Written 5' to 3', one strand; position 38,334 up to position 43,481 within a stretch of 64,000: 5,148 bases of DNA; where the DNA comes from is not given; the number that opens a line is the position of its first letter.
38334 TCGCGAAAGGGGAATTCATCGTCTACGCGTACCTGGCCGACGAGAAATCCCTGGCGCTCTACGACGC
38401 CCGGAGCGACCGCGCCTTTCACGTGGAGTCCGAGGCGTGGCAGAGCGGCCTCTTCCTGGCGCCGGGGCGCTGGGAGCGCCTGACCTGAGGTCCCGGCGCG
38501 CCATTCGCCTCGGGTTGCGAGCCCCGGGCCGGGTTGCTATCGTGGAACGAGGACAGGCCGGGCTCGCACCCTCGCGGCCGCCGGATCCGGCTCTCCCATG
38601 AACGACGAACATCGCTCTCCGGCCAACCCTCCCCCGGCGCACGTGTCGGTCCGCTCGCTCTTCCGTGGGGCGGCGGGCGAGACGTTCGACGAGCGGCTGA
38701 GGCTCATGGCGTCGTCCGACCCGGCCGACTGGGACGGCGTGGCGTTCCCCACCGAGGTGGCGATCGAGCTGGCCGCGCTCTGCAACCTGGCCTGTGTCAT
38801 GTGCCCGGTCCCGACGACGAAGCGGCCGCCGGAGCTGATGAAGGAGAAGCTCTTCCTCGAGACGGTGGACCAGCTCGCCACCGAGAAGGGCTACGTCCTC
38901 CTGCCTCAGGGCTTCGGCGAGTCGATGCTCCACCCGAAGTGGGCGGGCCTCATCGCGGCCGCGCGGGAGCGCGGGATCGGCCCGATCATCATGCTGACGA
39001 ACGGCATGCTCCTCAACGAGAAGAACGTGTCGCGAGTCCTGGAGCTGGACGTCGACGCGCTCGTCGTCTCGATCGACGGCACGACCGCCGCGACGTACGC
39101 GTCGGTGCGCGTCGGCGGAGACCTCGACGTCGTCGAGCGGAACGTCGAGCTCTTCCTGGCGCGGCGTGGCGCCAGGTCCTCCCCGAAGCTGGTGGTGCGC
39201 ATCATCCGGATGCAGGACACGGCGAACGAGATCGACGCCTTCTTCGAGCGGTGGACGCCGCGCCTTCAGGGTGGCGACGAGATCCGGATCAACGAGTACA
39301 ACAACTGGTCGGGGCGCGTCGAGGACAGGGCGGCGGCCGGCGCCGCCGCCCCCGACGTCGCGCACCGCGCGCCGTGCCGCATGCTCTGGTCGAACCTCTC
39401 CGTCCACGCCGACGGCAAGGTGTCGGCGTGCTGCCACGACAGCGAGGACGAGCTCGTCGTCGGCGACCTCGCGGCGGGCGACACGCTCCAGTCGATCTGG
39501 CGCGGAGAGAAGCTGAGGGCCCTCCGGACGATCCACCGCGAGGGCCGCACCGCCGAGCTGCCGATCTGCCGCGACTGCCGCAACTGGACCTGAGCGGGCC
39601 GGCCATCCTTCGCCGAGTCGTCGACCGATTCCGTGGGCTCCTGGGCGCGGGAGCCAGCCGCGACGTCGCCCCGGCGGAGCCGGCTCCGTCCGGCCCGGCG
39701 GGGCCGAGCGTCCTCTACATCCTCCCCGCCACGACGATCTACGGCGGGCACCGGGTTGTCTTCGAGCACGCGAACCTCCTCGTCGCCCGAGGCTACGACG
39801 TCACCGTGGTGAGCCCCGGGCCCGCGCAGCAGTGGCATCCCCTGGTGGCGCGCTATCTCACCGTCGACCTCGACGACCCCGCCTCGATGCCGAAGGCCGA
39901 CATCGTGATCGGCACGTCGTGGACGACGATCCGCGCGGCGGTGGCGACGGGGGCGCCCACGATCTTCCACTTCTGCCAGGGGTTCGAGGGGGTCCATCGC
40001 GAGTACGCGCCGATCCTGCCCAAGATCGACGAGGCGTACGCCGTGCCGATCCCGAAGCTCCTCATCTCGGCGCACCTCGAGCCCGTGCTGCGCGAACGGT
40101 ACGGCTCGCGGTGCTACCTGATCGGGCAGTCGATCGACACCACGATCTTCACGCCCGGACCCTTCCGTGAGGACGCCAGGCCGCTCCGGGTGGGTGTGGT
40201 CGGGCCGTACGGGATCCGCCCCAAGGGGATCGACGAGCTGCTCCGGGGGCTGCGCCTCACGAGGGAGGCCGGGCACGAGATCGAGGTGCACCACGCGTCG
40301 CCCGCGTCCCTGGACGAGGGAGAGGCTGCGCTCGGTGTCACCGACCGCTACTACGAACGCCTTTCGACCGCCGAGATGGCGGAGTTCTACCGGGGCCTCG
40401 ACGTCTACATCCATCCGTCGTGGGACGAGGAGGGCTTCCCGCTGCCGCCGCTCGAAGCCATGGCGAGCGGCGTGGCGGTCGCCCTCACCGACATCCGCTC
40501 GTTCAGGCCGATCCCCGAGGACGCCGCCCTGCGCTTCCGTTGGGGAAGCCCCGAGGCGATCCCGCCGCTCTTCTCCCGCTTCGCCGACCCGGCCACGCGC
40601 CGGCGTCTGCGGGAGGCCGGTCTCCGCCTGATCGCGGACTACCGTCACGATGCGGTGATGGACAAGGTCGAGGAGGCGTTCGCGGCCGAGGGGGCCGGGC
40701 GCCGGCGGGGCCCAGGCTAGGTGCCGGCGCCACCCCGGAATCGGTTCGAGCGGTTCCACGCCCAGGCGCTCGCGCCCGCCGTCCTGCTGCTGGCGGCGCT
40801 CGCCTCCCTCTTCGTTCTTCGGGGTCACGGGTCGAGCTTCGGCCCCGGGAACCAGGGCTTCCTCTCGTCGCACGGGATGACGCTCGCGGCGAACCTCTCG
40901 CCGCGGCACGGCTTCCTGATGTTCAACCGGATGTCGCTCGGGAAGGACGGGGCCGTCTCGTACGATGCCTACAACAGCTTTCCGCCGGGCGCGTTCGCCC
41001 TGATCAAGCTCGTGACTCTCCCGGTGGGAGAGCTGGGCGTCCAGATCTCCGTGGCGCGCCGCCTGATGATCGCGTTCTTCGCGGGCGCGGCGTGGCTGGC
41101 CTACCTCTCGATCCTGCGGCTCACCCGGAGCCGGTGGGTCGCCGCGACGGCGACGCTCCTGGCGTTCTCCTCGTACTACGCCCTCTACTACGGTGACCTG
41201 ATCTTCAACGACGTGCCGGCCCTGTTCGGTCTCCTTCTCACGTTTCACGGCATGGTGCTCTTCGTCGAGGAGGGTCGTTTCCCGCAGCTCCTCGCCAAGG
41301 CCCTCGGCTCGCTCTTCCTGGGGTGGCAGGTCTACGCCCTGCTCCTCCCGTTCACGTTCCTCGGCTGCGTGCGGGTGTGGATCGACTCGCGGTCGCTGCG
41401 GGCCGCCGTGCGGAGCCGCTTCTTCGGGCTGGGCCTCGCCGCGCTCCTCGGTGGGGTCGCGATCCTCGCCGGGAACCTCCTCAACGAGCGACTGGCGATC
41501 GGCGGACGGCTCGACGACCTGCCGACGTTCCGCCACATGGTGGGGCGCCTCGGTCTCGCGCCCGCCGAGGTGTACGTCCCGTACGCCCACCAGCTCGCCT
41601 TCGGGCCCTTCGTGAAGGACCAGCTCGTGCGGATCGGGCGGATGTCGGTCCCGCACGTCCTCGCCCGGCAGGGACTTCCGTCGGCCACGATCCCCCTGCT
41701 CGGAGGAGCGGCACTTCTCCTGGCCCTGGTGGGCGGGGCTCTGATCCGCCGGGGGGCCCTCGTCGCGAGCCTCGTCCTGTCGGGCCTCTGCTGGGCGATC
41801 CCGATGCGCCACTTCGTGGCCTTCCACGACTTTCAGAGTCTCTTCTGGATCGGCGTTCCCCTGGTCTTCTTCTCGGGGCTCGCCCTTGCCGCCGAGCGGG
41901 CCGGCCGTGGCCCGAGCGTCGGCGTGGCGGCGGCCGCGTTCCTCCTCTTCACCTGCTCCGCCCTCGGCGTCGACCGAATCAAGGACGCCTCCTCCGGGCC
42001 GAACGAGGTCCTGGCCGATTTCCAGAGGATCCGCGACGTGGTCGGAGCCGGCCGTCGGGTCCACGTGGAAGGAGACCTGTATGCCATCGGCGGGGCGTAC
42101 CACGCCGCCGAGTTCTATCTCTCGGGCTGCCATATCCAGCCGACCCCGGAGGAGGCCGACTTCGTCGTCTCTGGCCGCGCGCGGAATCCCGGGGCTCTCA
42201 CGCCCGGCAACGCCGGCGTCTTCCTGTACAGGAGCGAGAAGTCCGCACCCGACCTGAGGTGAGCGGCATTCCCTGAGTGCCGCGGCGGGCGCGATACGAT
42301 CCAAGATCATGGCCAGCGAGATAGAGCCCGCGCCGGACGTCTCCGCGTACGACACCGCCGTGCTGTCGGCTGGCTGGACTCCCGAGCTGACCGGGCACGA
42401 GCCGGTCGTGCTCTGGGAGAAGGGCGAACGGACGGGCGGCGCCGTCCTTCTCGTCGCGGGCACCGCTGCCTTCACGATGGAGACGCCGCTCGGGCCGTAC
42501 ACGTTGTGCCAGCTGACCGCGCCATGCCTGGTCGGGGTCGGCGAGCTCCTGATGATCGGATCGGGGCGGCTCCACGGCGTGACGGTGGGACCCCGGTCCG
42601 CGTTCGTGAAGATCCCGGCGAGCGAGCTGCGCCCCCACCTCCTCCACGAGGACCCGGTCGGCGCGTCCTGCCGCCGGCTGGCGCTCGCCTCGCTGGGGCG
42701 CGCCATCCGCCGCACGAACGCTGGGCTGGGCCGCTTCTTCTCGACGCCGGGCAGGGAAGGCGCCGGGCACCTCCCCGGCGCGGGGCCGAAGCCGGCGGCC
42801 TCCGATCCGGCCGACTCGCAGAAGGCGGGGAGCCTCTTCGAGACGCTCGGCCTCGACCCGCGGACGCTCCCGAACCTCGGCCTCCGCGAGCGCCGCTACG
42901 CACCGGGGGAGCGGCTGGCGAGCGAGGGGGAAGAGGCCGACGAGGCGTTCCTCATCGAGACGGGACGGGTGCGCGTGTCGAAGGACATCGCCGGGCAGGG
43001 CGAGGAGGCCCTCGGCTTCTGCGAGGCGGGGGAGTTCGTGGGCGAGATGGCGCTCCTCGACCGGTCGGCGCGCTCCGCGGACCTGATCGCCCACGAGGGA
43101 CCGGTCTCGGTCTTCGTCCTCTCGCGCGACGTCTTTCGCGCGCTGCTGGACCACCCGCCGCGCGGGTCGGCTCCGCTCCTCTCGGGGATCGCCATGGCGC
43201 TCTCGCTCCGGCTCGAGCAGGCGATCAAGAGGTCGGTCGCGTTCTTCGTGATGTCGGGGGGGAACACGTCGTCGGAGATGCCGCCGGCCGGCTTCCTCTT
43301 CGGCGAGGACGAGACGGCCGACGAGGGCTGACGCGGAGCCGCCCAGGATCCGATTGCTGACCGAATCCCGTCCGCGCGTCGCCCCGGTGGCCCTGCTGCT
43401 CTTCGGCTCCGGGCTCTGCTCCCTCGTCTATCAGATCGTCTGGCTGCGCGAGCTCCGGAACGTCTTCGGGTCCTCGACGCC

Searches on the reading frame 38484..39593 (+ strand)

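Call 10: search_protein_families(library=pfam, proteins=[window:38534-39593:+], max_evalue=0.01)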
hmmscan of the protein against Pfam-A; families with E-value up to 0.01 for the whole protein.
window:38534-39593:+ (353 aa): 0 families

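Call 19: search_protein_families(library=ncbifam, proteins=[window:38484-39593:+], max_evalue=0.01)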
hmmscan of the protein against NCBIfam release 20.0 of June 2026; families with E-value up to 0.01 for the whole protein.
window:38484-39593:+ (369 aa): 39 families (the best 25 are shown)
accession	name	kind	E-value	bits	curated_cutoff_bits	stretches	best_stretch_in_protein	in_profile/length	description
TIGR04321.1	spiroSPASM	subfamily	6.3e-27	94.4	250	1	88-368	229-505/510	spiro-SPASM protein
TIGR04311.1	rSAM_Geo_metal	subfamily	2.4e-24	86.2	400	1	88-257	1-173/423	radical SAM/SPASM family putative metalloenzyme maturase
TIGR04317.1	W_rSAM_matur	equivalog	2.1e-21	76.4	380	1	91-253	5-167/349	tungsten cofactor oxidoreductase radical SAM maturase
TIGR03962.1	mycofact_rSAM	equivalog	5.5e-15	55.4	265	1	85-253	7-169/339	mycofactocin radical SAM maturase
NF033640.1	N_Twi_rSAM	subfamily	1.5e-14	53.9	170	1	298-366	5-70/398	twitch domain-containing radical SAM protein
TIGR04545.1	rSAM_ahbD_hemeb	equivalog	4.9e-10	39.4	500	1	92-209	2-118/339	heme b synthase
NF045574.1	sacti_mat_StsB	exception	4e-09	35.8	625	1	99-253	105-252/466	StsB family radical SAM/SPASM domain sactipeptide maturase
TIGR04133.1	rSAM_w_lipo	hypoth_equivalog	6e-09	35.3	425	1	96-202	30-138/350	TIGR04133 family radical SAM/SPASM protein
TIGR04250.1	SCM_rSAM_ScmE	equivalog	6.4e-08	31.9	400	1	272-366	227-318/358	SynChlorMet cassette radical SAM/SPASM protein ScmE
TIGR02109.1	PQQ_syn_pqqE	equivalog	6.4e-08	31.9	381.35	1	86-256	3-168/358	pyrroloquinoline quinone biosynthesis protein PqqE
TIGR04051.1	rSAM_NirJ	equivalog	9.1e-08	31.4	515.45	1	95-253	7-159/354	heme d1 biosynthesis radical SAM protein NirJ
TIGR04251.1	SCM_rSAM_ScmF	equivalog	2.1e-07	30.7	400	1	96-243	10-157/353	SynChlorMet cassette radical SAM/SPASM protein ScmF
NF049973.1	radical_Rv1681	equivalog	2.7e-07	29.8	380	1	100-209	82-191/326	Rv1681 family radical SAM protein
TIGR04054.1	rSAM_NirJ1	equivalog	3.2e-07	29.3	650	1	66-202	11-147/387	putative heme d1 biosynthesis radical SAM protein NirJ1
TIGR03913.1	rad_SAM_trio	equivalog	4.8e-07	28.5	591.75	1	89-215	18-142/477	GDL motif peptide-associated radical SAM/SPASM maturase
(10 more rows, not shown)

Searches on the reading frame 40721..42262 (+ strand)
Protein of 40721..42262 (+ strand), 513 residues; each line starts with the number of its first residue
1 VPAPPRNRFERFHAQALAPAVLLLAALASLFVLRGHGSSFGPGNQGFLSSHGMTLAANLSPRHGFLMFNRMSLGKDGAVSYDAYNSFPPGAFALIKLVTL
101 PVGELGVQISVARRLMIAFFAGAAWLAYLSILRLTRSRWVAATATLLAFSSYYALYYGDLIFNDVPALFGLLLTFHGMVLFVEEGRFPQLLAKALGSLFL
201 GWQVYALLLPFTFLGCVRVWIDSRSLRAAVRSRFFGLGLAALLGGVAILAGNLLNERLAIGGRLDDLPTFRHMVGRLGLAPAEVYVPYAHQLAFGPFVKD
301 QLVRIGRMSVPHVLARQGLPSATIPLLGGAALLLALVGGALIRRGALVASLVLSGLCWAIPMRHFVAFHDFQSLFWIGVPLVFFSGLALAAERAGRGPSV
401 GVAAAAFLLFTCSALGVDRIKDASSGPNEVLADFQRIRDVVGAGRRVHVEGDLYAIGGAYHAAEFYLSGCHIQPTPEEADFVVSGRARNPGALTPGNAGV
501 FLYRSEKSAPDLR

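Call 10: search_protein_families(library=pfam, proteins=[window:40721-42262:+], max_evalue=0.01)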
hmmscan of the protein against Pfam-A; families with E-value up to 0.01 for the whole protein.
window:40721-42262:+ (513 aa): 1 family
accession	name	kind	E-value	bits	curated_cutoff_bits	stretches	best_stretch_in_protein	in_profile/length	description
PF02366.24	PMT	-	0.00041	20.4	22.7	1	108-220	81-201/245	Dolichyl-phosphate-mannose-protein mannosyltransferase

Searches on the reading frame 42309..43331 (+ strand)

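Call 12: search_protein_families(library=pfam, proteins=[window:42309-43331:+], max_evalue=0.001)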
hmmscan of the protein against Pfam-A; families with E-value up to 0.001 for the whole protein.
window:42309-43331:+ (340 aa): 1 family
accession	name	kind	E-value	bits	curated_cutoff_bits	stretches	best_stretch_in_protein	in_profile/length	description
PF00027.35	cNMP_binding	-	1.7e-20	73.2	27.5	1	194-281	1-87/89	Cyclic nucleotide-binding domain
